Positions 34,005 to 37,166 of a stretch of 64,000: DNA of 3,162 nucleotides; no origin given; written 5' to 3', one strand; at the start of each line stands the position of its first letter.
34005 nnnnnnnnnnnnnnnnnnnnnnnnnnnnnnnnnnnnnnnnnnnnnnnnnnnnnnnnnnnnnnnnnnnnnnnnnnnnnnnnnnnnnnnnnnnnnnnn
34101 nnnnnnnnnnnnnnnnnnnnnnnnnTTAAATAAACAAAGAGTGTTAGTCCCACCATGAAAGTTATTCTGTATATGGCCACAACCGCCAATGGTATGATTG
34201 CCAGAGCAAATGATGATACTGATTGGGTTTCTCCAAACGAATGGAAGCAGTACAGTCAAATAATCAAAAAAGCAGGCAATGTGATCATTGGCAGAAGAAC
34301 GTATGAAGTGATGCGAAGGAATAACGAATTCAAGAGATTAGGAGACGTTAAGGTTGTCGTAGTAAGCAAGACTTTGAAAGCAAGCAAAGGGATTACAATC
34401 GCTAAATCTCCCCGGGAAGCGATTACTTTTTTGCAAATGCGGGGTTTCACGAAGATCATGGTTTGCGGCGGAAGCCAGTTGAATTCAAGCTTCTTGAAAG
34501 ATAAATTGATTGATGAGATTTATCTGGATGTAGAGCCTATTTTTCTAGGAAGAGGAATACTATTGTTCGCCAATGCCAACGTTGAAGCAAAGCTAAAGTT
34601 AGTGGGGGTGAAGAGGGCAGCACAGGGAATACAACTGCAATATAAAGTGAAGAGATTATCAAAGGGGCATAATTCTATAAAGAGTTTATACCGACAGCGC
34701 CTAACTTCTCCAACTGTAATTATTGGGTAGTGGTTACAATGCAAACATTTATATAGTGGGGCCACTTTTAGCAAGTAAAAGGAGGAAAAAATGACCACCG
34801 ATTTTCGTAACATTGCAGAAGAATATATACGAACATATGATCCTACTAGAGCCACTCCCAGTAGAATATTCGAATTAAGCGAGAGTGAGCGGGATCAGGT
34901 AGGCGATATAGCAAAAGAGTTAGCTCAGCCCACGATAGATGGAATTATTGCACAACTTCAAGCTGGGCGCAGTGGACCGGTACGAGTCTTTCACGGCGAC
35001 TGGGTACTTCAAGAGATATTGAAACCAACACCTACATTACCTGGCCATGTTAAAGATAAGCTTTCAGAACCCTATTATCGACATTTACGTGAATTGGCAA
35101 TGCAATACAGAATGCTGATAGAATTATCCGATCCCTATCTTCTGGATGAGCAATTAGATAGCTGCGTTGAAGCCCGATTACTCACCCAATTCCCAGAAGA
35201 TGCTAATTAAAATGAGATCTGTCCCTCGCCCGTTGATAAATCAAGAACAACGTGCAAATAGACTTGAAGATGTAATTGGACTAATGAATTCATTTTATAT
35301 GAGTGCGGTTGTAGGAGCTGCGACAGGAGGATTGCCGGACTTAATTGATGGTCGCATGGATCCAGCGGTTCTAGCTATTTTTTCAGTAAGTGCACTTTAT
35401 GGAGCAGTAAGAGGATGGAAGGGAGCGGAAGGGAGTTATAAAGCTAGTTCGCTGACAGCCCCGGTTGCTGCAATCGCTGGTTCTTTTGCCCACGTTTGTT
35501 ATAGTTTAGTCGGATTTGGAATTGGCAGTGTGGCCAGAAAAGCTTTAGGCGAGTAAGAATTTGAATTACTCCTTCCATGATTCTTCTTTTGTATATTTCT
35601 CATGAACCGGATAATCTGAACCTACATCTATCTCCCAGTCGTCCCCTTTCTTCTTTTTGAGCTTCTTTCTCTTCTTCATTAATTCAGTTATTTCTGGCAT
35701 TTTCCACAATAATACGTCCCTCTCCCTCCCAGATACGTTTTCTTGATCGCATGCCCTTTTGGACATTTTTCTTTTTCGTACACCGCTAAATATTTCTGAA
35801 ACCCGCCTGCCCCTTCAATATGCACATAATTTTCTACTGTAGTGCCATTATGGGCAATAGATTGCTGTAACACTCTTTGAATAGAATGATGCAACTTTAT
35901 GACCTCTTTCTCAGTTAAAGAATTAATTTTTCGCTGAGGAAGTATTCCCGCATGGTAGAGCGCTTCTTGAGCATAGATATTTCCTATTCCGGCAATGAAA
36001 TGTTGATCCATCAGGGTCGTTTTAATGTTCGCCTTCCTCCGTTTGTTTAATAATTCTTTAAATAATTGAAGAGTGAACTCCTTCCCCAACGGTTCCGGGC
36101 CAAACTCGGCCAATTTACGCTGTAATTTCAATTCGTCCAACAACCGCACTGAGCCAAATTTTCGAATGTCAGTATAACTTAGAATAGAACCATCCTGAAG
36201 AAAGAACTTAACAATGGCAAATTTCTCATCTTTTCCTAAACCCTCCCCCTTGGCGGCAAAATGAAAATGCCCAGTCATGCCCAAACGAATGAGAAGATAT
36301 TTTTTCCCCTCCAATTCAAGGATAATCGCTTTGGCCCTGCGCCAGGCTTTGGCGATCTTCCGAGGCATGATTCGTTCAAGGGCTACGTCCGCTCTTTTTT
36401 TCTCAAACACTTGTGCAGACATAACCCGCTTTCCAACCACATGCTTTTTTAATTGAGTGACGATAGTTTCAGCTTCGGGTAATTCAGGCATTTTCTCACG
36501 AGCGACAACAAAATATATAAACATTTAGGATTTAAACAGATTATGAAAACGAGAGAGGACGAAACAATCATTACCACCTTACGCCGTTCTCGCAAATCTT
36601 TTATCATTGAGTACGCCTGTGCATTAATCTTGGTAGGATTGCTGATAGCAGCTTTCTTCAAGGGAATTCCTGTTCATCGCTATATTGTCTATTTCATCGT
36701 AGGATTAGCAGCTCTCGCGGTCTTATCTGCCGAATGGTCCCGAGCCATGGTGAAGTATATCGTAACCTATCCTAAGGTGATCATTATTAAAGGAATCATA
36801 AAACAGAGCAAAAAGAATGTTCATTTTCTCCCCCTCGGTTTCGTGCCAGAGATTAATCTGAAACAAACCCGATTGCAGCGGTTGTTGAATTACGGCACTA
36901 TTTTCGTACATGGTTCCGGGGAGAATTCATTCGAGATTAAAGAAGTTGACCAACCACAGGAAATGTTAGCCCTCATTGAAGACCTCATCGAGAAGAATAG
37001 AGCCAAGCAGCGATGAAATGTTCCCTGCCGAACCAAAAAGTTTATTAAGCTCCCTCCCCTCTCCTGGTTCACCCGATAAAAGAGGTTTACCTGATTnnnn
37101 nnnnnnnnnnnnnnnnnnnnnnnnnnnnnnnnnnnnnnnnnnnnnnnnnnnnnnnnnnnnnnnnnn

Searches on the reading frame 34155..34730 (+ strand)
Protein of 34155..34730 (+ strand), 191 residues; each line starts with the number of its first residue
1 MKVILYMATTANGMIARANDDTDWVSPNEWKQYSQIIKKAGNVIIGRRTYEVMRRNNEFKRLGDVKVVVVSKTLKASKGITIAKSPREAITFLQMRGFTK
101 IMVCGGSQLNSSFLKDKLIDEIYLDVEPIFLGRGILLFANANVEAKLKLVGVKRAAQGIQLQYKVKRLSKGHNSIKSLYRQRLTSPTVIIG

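Call 52: search_protein_families(library=pfam, proteins=[window:34155-34730:+], max_evalue=0.001)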
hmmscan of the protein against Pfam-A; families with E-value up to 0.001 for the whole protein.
window:34155-34730:+ (191 aa): 2 families
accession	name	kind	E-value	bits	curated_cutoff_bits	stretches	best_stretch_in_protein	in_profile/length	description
PF01872.23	RibD_C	-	1e-18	68.3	24.1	1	2-161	2-197/197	RibD C-terminal domain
PF00186.24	DHFR_1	-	6.6e-09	36.1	25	1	4-115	3-106/159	Dihydrofolate reductase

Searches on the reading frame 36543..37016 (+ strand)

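Call 52: search_protein_families(library=pfam, proteins=[window:36543-37016:+], max_evalue=0.001)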
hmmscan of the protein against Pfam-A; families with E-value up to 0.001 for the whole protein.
window:36543-37016:+ (157 aa): 1 family
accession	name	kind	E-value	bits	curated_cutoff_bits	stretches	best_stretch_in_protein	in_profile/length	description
PF03703.20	bPH_2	-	9.3e-05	23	22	1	71-144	5-77/78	Bacterial PH domain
